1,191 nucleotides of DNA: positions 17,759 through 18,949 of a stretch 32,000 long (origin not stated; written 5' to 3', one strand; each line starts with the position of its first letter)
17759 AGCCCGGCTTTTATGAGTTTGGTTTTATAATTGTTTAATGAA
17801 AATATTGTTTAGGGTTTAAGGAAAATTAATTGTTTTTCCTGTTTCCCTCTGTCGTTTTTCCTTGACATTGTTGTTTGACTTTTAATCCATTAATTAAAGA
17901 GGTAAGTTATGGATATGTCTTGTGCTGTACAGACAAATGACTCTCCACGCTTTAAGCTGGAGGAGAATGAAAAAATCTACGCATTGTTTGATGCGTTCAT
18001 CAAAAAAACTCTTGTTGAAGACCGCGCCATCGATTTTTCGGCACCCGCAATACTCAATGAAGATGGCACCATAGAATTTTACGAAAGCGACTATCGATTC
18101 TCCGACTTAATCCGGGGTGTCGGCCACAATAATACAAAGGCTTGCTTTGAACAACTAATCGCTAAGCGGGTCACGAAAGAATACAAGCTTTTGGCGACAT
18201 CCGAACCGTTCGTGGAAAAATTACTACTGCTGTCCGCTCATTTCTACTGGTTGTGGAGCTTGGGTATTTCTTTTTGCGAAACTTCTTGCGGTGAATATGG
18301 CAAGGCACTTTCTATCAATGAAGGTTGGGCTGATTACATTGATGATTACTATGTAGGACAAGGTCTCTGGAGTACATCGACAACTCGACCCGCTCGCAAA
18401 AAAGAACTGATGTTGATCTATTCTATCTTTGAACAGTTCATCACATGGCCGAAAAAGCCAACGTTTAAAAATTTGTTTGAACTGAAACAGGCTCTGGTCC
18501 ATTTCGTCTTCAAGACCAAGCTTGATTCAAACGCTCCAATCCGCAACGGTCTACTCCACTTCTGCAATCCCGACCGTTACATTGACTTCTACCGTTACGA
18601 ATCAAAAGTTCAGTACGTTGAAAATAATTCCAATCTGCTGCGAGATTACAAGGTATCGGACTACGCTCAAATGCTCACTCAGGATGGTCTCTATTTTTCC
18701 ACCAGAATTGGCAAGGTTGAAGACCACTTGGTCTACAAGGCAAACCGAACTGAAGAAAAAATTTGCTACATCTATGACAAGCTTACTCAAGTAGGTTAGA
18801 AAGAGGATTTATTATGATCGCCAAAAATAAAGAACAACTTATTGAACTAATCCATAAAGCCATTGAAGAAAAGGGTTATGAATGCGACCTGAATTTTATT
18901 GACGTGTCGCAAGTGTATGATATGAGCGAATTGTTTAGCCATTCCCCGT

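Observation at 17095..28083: AT-rich accessory block: signal-peptide-less DUF285/BspA LRR genes interleaved with a tandem AAA+ ATPase and three orphan ORFs (candidate uncharacterised system)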

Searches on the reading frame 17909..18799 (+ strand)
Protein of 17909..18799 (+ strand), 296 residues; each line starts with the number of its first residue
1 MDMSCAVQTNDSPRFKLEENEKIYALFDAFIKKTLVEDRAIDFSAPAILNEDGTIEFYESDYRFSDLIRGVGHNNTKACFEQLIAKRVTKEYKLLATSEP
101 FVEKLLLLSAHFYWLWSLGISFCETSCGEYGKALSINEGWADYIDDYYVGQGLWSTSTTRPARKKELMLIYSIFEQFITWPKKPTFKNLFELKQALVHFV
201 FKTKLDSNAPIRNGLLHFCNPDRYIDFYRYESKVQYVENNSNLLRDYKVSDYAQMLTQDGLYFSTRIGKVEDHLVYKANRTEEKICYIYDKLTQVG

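Call 4: search_protein_families(library=pfam, proteins=[window:17909-18799:+], max_evalue=0.1)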
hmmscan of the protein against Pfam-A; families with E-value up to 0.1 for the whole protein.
window:17909-18799:+ (296 aa): 0 families

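Call 5: search_protein_families(library=ncbifam, proteins=[window:17909-18799:+], max_evalue=0.1)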
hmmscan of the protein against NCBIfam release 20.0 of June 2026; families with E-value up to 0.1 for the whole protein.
window:17909-18799:+ (296 aa): 0 families

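Call 6: search_protein_families(library=padloc, proteins=[window:17909-18799:+], max_evalue=0.1)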
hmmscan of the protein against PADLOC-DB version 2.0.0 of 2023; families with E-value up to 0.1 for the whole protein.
window:17909-18799:+ (296 aa): 1 family
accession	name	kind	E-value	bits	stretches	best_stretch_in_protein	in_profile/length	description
PDLC02470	BrxB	-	0.031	12.1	0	212-235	32-55/185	BrxB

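Call 7: search_protein_families(library=phrogs, proteins=[window:17909-18799:+], max_evalue=0.1)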
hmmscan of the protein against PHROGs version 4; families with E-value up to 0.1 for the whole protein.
window:17909-18799:+ (296 aa): 1 family
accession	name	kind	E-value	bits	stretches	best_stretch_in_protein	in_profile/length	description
phrog_15599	-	unknown function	0.0099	17.2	1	225-291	68-128/145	-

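Call 24: find_homologous_proteins(query=window:17909-18799:+, max_evalue=0.001)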
Query window:17909-18799:+ (296 aa): 72 proteins with E <= 0.001 among 784 candidates.
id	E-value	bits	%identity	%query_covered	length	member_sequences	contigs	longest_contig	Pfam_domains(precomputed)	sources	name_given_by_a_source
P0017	5.9e-198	674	99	100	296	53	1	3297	-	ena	-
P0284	7.5e-198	674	99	100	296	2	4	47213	-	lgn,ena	-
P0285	1.2e-171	588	87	100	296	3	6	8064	-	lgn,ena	-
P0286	3.0e-171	586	87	100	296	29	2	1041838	-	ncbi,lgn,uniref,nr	ncbi:hypothetical protein [Fibrobacter sp. UWB7]|uniref:hypothetical protein n=1 Tax=Fibrobacter sp.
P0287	1.6e-154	531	80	100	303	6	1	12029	-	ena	-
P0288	5.3e-81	290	46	99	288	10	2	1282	-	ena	-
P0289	1.6e-78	282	49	94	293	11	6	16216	-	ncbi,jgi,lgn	jgi:hypothetical protein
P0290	1.2e-77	279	48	70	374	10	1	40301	-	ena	-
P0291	1.4e-77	279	48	70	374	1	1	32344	-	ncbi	-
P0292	2.2e-76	275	48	70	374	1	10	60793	-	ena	-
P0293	1.5e-75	272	36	96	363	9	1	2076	-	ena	-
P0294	2.4e-74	268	57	44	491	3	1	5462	-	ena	-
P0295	7.4e-73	263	44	97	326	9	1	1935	-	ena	-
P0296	1.5e-72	262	55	44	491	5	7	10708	-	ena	-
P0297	1.4e-70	256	55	44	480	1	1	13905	-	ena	-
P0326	1.5e-50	190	40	67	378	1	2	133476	-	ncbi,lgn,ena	-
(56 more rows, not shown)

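Call 25: find_encoding_contigs(protein=P0286, flank=10000, max_places=3)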
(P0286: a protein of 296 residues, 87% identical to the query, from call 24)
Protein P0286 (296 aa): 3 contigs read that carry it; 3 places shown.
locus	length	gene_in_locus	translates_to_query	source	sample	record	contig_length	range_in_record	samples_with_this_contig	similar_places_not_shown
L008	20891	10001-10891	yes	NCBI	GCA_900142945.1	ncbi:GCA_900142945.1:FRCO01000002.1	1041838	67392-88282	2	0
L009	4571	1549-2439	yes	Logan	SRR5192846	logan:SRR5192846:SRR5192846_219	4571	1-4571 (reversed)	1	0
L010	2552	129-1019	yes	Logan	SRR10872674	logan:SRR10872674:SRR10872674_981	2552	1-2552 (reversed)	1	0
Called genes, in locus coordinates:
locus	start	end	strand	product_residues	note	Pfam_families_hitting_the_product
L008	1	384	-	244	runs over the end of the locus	PF02674:Colicin_V, PF25678:DUF7946 (weak)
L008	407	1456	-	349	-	PF00069:Pkinase, PF01636:APH (faint), PF07714:PK_Tyr_Ser-Thr, PF03109:ABC1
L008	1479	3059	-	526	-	PF00890:FAD_binding_2, PF01266:DAO, PF03486:HI0933_like (faint), PF07992:Pyr_redox_2 (faint), PF02910:Succ_DH_flav_C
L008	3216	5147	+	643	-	PF13623:SurA_N_2, PF13624:SurA_N_3, PF13145:Rotamase_2 (weak), PF00639:Rotamase, PF13616:Rotamase_3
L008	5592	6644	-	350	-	-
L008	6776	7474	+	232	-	PF05359:DUF748 (faint), PF00691:OmpA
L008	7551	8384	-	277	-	PF13509:S1_2, PF17783:WHD_CvfB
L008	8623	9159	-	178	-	PF18907:DUF5662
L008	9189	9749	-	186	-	-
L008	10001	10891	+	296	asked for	-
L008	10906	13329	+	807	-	-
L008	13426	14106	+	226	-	-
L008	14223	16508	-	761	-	PF12774:AAA_6 (faint), PF02367:TsaE (faint), PF05673:DUF815 (faint), PF07693:KAP_NTPase (faint), PF00004:AAA, PF00910:RNA_helicase (faint), PF05496:RuvB_N (faint), PF00004:AAA, +7 more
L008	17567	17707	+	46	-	-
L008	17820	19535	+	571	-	PF04055:Radical_SAM, PF13186:SPASM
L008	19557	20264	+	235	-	-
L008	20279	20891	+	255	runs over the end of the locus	PF04909:Amidohydro_2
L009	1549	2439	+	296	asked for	-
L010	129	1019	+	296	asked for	-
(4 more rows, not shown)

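Call 26: find_encoding_contigs(protein=P0326, flank=8000, max_places=1)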
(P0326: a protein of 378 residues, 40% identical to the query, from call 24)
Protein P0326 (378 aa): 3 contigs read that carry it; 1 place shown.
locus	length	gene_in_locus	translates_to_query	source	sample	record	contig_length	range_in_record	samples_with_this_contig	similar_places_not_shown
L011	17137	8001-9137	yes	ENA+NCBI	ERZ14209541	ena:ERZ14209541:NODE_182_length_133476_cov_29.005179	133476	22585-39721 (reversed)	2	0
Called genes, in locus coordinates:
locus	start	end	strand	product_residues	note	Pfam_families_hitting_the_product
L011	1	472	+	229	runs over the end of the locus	-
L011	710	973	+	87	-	-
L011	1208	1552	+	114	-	-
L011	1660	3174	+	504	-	-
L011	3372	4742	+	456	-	-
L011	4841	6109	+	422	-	-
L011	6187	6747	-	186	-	-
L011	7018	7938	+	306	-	-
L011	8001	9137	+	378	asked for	-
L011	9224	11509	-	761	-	PF12774:AAA_6 (faint), PF05496:RuvB_N (faint), PF05673:DUF815 (faint), PF02367:TsaE (faint), PF07693:KAP_NTPase (faint), PF00004:AAA, PF13191:AAA_16 (weak), PF00004:AAA, +8 more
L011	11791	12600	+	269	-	PF00595:PDZ, PF13180:PDZ_2, PF17820:PDZ_6, PF13860:FlgD_ig (weak)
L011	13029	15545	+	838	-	PF19838:LptD_2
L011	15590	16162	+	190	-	PF02545:Maf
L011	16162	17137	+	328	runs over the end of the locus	PF01381:HTH_3 (weak), PF13413:HTH_25, PF13560:HTH_31 (weak)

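Call 27: search_protein_families(library=pfam, proteins=[L008:10906-13329:+, L008:13426-14106:+, L011:7018-7938:+, L011:8001-9137:+, L011:4841-6109:+, L011:3372-4742:+, L011:1660-3174:+], max_evalue=0.01)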
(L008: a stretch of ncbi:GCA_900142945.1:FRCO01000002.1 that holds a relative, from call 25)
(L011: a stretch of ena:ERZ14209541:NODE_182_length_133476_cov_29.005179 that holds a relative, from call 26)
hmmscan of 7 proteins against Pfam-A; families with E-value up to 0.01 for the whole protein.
L008:10906-13329:+ (807 aa): 4 families
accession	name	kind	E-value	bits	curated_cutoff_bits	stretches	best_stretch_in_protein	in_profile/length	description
PF03382.20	DUF285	-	6.6e-170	555.6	25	7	695-792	11-111/120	Mycoplasma protein of unknown function, DUF285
PF18673.7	IrmA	-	0.0027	18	25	0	182-214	74-106/109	interleukin receptor mimic protein A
PF18731.6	HEPN_Swt1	-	0.0028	18.4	27.5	0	352-408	25-84/115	Swt1-like HEPN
PF13533.13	Biotin_lipoyl_2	-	0.0087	16.3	29.8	0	596-611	2-17/32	Biotin-lipoyl like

L008:13426-14106:+ (226 aa): 0 families

L011:7018-7938:+ (306 aa): 0 families

L011:8001-9137:+ (378 aa): 0 families

L011:4841-6109:+ (422 aa): 1 family
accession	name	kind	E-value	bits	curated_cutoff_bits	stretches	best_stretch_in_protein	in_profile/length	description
PF17934.6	TetR_C_26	-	0.0023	18.7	25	0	132-209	29-105/109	Tetracyclin repressor-like, C-terminal domain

L011:3372-4742:+ (456 aa): 2 families
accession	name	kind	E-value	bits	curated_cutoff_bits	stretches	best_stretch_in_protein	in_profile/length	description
PF03382.20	DUF285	-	6.5e-170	555.6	25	6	265-366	12-117/120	Mycoplasma protein of unknown function, DUF285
PF21142.3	A2M_bMG2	-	0.00013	22.4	25.5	0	183-221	37-75/119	Bacterial alpha-2 macroglobulin MG2 domain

L011:1660-3174:+ (504 aa): 2 families
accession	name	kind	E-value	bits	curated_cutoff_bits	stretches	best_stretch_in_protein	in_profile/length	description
PF13191.12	AAA_16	-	7.1e-05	23.8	32.6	1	248-302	11-63/167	AAA ATPase domain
PF13401.12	AAA_22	-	0.0028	18.4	27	1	263-324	7-65/130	AAA domain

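Call 51: find_related_loci(query=window:17909-18799:+, collection=viral_contigs, flank=8000)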
Query window:17909-18799:+ (296 aa) in viral_contigs; peptide patterns used: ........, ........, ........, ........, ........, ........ (x = any residue, [..] = any of these).
2 stretches matched a pattern, but none encodes a relative of the query by tblastn (E <= 1e-3).

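Call 61: predict_structure(alignment_id=A3)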
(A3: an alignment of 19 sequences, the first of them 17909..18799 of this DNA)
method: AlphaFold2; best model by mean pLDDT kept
length: 296 residues; sequences in the alignment: 19
mean_pLDDT: 73.9   pTM: 0.71
mean pLDDT of the five models: 73.9, 71.7, 70.3, 64.0, 58.5
residues with pLDDT >= 90: 75; 70-90: 113; 50-70: 61; < 50: 47
segments of 3 or more residues with pLDDT < 50: 1-12, 203-207, 226-228, 253-276
pLDDT, mean of each block of 10 residues (from residue 1): 31 60 91 93 95 92 89 77 86 85 93 93 92 93 88 81 86 82 72 74 51 70 53 65 68 44 35 44 65 65
secondary structure, 60 per line:
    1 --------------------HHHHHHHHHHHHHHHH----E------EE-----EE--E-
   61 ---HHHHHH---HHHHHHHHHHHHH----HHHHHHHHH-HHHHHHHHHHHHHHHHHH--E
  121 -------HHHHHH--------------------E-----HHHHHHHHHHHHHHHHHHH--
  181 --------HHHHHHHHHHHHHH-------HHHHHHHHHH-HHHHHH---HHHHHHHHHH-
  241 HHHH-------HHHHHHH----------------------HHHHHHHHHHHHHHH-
elements in order: H21-36 H64-69 H73-85 H90-98 H100-117 H128-133 H160-178 H189-202 H210-219 H221-226 H230-239 H241-244 H252-258 H281-295

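Call 63: fold_search(model_id=the predicted structure, library=pdb)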
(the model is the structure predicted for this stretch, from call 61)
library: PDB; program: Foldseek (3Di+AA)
matches with E <= 10: 74; with E <= 0.001: 0
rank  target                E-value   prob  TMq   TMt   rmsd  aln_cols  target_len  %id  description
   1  9dei_D                3.6e-01  0.09  0.14  0.13  22.8       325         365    9  Trypanosoma brucei mitochondrial RNA-editing catalytic complex 1, U-deletion (RECC1) (released 2026-01-21)
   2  9j17_A                1.0e+00  0.03  0.14  0.10  27.2       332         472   11  Structure of the wild-type AZG2 in Arabidopsis thaliana in the trans-Zeatin-bound state-1 at pH 7.4 (released 2025-03-19)
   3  6sot                  1.1e+00  0.06  0.16  0.14  19.9       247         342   10  Fragment N11290a in complex with MAP kinase p38-alpha (released 2019-10-02)
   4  8f0x_A                1.3e+00  0.07  0.17  0.08  15.9       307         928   10  Cryo-EM structure of Kap114 bound to H2A-H2B (released 2023-07-26)
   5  5hdi_A                1.6e+00  0.02  0.12  0.10  19.9       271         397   12  Structural characterization of CYP144A1, a Mycobacterium tuberculosis cytochrome P450 (released 2016-05-04)
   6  8vwb                  1.9e+00  0.03  0.10  0.08  22.9       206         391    8  CryoEM Structure of a FtsH Helical Assembly in the Aged State (released 2025-01-15)
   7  8s1j_B                2.2e+00  0.05  0.20  0.20  15.0       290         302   13  Crystal structure of t-anethole oxygenase from Stenotrophomonas maltophilia (released 2024-08-14)
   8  3at7_A                2.4e+00  0.04  0.12  0.14  19.8       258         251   12  Crystal structure of bacterial cell-surface alginate-binding protein Algp7 (released 2011-02-23)
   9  9b3f_A                2.7e+00  0.04  0.15  0.07  16.0       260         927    9  Cryo-EM structure of yeast (Nap1)2-H2A-H2B-Kap114 (released 2024-11-27)
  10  5r90                  2.8e+00  0.04  0.16  0.14  20.0       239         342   10  PanDDA analysis group deposition Form1 MAP kinase p38-alpha -- Fragment N11145a in complex with MAP kinase p38-alpha (released 2020-07-22)
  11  2y9q_A                2.8e+00  0.02  0.16  0.14  24.0       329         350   11  Crystal structure of human ERK2 complexed with a MAPK docking peptide (released 2012-02-29)
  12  6so1                  3.4e+00  0.03  0.16  0.14  19.9       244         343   10  Fragment N13569a in complex with MAP kinase p38-alpha (released 2019-10-02)
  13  4w4y                  3.4e+00  0.02  0.17  0.15  24.7       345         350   11  JNK2/3 in complex with 3-(4-{[(4-methylphenyl)carbamoyl]amino}-1H-pyrazol-1-yl)-N-(2-methylpyridin-4-yl)benzamide (released 2015-02-11)
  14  5bu2_B                3.4e+00  0.01  0.11  0.11  20.1       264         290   14  Structure of the C-terminal domain of lpg1496 from Legionella pneumophila in complex with nucleotide (released 2015-08-26)
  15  3wt6_A                3.6e+00  0.03  0.15  0.17  19.1       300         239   11  A mixed population of antagonist and agonist binding conformers in a single crystal explains partial agonism against v (released 2014-06-11)
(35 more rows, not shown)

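Call 64: search_protein_families(library=pfam, alignment_id=A3, max_evalue=1)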
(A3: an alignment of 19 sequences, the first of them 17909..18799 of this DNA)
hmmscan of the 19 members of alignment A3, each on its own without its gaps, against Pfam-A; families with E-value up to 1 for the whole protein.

A. member 1, window:17909-18799:+ (296 aa): 0 families

B. families by the number of members that match (of 19 scanned): 10 families
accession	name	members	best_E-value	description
PF00012.26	HSP70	3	0.4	Hsp70 protein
PF02436.23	PYC_OADA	2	0.015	Conserved carboxylase domain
PF04899.17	MbeD_MobD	1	0.016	MbeD/MobD like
PF20392.3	DUF6687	1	0.033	Family of unknown function (DUF6687)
PF11867.13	T1RH-like_C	1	0.066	Type I restriction enzyme HindI endonuclease subunit-like, C-terminal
PF14386.11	DUF4417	1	0.082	Domain of unknown function (DUF4417)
PF19834.4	DUF6314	1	0.098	Family of unknown function (DUF6314)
PF17078.10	SHE3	1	0.14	SWI5-dependent HO expression protein 3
PF01956.21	EMC3_TMCO1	1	0.29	Integral membrane protein EMC3/TMCO1-like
PF19962.4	EAD9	1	0.76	Effector-associated domain 9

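Call 70: search_protein_representatives(alignment_id=A3)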
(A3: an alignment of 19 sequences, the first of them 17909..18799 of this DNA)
Query: 19 sequences, 361 profile positions. Proteins with E-value up to 0.001 (for the whole library): 36; up to 1e-10: 33; up to 1e-30: 17. The best 36 are listed.
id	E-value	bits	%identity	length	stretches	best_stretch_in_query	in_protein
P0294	1.0e-161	554.7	-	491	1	1-360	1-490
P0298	4.0e-142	490.3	-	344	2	161-360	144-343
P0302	1.3e-138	478.7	-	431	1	1-359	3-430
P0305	1.2e-133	462.4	-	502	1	1-358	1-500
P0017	5.6e-128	443.7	-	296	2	155-357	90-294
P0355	9.7e-123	426.5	-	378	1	1-352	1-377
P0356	2.0e-102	359.6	-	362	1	1-356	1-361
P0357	7.6e-66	239.3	-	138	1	224-357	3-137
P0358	1.5e-65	238.4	-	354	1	6-355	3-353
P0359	6.0e-61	223.2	-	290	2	167-357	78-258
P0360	1.2e-60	222.2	-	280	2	169-358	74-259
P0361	5.0e-59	216.9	-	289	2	159-354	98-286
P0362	1.9e-57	211.7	-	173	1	172-301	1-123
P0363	2.3e-56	208.1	-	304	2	152-360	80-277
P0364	2.9e-39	151.9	-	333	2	6-186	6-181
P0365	1.9e-36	142.6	-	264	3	214-358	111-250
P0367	1.2e-28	116.9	-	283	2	157-303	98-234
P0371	5.7e-26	108.1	-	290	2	166-298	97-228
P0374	4.4e-21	92.0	-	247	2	168-303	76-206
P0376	6.5e-18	81.6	-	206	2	213-295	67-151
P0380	7.0e-14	68.3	-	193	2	220-289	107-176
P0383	1.8e-09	53.8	-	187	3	211-270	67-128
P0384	6.7e-06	42.1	-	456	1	140-312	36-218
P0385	7.7e-05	38.6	-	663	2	157-317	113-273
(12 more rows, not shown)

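Call 71: search_protein_families(library=pfam, proteins=[P0384, P0385, P0365, P0374, P0376, P0380, P0383, P0367, P0371], max_evalue=0.01)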
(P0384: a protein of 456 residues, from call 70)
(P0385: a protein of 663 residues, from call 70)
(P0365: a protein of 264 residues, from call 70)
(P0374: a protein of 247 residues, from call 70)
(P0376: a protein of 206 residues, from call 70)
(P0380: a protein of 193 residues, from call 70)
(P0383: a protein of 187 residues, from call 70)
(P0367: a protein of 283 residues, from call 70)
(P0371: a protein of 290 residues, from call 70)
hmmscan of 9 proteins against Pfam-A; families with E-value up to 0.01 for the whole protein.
P0384 (456 aa): 4 families
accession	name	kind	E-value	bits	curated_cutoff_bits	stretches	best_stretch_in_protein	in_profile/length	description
PF07728.20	AAA_5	-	4.6e-16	59.5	22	1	284-456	2-136/139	AAA domain (dynein-related subfamily)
PF00004.35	AAA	-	1.9e-06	28.8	21.2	1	284-445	1-112/131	ATPase family associated with various cellular activities (AAA)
PF20720.3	nSTAND3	-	2.8e-05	24.3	27.2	1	275-377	11-104/155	Novel STAND NTPase 3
PF13245.12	AAA_19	-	0.003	18.2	25.1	1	281-409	11-118/134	AAA domain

P0385 (663 aa): 6 families
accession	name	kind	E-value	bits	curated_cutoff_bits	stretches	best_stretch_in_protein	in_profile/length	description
PF07728.20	AAA_5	-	1.1e-14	55.1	22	1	379-522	19-139/139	AAA domain (dynein-related subfamily)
PF00004.35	AAA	-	3.1e-07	31.3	21.2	1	327-523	1-124/131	ATPase family associated with various cellular activities (AAA)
PF13401.12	AAA_22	-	0.0034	18.1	27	1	325-460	6-104/130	AAA domain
PF13191.12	AAA_16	-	0.0048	17.8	32.6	0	326-453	26-146/167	AAA ATPase domain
PF13238.12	AAA_18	-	0.0088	16.9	29.4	0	327-385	1-65/128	AAA domain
PF20720.3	nSTAND3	-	0.0088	16.2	27.2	0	319-367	12-57/155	Novel STAND NTPase 3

P0365 (264 aa): 0 families

P0374 (247 aa): 0 families

P0376 (206 aa): 0 families

P0380 (193 aa): 0 families

P0383 (187 aa): 0 families

P0367 (283 aa): 0 families

P0371 (290 aa): 0 families

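Call 94: find_encoding_contigs(protein=window:17909-18799:+, flank=10000, max_places=5)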
Protein window:17909-18799:+ (296 aa): 23 contigs read that carry it; 5 places shown.
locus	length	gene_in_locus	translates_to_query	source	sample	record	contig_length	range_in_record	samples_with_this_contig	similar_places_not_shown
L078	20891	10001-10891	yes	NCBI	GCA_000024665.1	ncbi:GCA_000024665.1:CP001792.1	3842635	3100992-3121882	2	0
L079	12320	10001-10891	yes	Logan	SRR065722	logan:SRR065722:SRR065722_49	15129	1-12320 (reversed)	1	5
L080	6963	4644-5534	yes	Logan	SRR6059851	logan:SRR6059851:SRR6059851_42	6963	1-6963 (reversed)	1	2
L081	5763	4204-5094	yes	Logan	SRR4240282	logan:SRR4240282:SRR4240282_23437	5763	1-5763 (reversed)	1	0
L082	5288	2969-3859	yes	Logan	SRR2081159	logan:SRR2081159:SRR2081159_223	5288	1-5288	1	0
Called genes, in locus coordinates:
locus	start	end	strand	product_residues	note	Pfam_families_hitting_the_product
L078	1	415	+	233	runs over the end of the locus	PF20582:UPF0758_N, PF04002:RadC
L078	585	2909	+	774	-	PF00691:OmpA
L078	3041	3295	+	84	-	-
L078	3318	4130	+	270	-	PF00303:Thymidylat_synt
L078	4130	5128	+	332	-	PF00149:Metallophos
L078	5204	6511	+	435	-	PF01966:HD (weak)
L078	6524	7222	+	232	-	-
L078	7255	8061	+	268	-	PF00950:ABC-3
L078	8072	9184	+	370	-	-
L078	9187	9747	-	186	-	-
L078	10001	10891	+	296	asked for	-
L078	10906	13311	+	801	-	-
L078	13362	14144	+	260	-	-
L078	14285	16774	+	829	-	-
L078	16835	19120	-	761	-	PF12774:AAA_6 (faint), PF02367:TsaE (faint), PF05496:RuvB_N (faint), PF05673:DUF815 (faint), PF07693:KAP_NTPase (faint), PF00004:AAA, PF00910:RNA_helicase (faint), PF00004:AAA, +7 more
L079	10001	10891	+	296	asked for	-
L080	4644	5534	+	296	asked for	-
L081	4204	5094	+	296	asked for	-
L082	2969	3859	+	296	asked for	-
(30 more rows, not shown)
